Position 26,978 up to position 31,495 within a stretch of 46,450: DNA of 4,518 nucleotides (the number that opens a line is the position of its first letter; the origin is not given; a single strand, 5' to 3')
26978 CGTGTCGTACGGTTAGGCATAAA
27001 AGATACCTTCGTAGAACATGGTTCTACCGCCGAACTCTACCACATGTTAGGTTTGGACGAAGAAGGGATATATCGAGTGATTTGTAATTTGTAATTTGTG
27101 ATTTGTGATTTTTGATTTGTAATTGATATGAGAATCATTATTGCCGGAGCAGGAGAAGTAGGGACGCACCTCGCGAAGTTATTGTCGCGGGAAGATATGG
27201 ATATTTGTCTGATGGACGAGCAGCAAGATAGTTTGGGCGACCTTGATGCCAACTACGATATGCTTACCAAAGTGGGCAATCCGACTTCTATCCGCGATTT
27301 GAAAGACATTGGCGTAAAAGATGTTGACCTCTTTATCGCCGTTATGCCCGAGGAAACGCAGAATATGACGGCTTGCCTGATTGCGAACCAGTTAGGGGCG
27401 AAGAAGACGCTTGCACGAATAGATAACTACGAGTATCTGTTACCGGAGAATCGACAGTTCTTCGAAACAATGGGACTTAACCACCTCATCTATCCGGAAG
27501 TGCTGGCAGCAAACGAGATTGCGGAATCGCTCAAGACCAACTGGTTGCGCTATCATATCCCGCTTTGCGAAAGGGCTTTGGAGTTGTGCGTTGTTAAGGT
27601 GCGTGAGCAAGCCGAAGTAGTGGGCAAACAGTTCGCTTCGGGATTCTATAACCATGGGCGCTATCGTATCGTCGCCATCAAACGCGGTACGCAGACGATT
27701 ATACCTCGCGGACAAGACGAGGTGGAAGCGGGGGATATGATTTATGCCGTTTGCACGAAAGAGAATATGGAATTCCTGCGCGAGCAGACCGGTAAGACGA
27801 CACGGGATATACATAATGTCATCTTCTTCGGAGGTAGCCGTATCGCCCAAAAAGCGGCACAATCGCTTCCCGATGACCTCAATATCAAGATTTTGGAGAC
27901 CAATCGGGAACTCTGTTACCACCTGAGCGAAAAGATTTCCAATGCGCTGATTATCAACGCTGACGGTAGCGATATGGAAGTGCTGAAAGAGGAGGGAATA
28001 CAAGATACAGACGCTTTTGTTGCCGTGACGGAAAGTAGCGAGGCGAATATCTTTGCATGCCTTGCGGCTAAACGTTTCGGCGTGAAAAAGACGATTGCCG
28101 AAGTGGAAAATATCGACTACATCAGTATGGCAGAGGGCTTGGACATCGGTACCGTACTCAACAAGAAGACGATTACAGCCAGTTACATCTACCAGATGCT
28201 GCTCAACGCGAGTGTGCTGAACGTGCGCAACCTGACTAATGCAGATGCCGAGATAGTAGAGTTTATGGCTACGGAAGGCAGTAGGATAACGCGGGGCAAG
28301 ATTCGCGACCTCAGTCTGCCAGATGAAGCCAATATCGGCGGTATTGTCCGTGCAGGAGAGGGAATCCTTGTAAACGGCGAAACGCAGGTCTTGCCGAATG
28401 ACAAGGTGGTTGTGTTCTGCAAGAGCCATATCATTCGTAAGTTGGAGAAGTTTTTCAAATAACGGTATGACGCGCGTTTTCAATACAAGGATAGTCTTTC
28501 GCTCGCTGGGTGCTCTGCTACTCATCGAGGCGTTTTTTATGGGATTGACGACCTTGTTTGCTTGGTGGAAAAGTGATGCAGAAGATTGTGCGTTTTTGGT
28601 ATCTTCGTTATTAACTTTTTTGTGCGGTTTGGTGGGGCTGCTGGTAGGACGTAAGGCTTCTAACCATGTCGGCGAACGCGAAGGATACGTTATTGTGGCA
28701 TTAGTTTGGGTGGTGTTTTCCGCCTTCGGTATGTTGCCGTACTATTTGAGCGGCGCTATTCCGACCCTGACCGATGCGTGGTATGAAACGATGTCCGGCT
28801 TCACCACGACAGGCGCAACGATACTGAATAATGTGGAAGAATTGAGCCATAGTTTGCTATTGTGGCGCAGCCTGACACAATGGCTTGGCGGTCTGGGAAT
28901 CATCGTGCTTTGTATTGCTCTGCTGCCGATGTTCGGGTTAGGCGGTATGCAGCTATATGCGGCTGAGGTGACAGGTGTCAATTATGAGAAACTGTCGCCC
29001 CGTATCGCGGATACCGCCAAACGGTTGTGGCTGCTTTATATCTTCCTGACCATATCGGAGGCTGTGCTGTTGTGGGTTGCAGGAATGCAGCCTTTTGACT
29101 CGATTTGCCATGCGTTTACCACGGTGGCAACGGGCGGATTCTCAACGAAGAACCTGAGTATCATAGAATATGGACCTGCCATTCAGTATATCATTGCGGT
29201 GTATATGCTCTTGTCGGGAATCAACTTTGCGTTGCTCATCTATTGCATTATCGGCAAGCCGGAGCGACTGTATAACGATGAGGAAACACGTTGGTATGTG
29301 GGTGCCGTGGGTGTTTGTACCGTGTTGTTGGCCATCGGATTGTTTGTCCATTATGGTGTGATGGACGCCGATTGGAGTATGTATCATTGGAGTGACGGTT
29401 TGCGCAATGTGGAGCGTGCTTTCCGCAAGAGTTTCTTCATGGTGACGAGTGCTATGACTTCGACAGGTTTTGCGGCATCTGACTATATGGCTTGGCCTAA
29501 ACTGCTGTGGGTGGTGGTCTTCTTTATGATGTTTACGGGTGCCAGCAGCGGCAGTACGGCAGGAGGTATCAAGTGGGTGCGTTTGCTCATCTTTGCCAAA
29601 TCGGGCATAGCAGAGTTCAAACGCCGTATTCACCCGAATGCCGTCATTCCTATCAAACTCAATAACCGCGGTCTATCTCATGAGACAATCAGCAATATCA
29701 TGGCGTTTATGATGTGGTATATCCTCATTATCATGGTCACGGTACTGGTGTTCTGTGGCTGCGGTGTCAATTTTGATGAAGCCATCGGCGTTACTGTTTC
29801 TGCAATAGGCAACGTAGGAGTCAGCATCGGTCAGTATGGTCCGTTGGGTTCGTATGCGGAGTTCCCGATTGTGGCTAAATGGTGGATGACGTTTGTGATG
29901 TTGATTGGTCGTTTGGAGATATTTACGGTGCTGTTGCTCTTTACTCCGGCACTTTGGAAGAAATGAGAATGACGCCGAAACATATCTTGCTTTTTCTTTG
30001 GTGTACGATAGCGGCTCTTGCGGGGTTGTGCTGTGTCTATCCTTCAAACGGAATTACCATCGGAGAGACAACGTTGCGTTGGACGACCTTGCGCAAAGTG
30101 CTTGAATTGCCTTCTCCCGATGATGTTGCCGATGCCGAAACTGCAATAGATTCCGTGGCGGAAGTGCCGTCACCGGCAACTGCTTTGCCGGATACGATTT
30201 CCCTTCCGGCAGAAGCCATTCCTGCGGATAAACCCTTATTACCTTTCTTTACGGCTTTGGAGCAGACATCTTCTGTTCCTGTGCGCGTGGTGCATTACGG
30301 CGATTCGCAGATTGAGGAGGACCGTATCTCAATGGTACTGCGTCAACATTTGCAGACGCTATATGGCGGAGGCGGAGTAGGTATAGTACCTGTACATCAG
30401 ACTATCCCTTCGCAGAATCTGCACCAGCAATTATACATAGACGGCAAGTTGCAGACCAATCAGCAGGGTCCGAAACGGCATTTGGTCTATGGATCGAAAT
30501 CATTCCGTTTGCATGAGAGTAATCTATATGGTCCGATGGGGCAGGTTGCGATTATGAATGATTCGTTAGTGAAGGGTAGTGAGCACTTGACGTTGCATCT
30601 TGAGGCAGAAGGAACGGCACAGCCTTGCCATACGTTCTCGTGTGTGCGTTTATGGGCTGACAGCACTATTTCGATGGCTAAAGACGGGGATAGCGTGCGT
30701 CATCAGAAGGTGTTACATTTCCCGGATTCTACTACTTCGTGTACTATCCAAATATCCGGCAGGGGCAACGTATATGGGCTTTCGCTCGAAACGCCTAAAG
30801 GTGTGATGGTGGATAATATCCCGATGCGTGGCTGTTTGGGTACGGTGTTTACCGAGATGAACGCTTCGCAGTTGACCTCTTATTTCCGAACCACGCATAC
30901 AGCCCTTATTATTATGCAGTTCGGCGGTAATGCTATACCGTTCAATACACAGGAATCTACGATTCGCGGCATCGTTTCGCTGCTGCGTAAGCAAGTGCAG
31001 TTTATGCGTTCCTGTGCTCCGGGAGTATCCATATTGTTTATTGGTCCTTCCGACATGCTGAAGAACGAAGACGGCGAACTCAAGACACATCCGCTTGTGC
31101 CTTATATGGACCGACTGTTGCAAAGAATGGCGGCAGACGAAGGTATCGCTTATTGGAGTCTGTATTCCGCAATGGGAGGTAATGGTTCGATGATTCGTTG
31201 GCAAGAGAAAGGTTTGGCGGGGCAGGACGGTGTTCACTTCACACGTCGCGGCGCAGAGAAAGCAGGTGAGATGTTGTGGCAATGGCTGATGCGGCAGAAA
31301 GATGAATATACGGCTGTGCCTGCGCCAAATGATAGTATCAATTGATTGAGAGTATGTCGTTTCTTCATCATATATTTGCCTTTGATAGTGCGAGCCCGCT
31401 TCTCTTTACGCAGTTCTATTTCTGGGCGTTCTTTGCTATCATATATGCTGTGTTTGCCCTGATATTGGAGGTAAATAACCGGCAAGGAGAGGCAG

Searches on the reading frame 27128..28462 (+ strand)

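Call 52: search_protein_families(library=pfam, proteins=[window:27128-28462:+], max_evalue=0.001)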
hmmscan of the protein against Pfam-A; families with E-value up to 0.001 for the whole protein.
window:27128-28462:+ (444 aa): 2 families
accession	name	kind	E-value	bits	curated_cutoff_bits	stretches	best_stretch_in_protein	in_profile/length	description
PF02254.24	TrkA_N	-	9.2e-41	139.3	23.8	2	231-345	1-115/116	TrkA-N domain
PF02080.26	TrkA_C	-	5.9e-22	77.8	27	2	376-444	1-71/71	TrkA-C domain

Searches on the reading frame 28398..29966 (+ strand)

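Call 52: search_protein_families(library=pfam, proteins=[window:28398-29966:+], max_evalue=0.001)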
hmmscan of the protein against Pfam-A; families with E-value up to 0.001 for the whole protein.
window:28398-29966:+ (522 aa): 1 family
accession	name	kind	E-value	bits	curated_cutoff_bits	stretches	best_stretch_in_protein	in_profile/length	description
PF02386.22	TrkH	-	4.8e-69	233.6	27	1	85-517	24-497/502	Cation transport protein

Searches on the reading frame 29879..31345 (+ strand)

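Call 52: search_protein_families(library=pfam, proteins=[window:29879-31345:+], max_evalue=0.001)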
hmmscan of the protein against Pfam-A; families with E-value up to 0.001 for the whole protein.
window:29879-31345:+ (488 aa): 1 family
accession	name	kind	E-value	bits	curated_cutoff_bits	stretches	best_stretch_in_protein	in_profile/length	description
PF13472.12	Lipase_GDSL_2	-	1.5e-06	29.3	32.9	1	311-460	35-177/178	GDSL-like Lipase/Acylhydrolase family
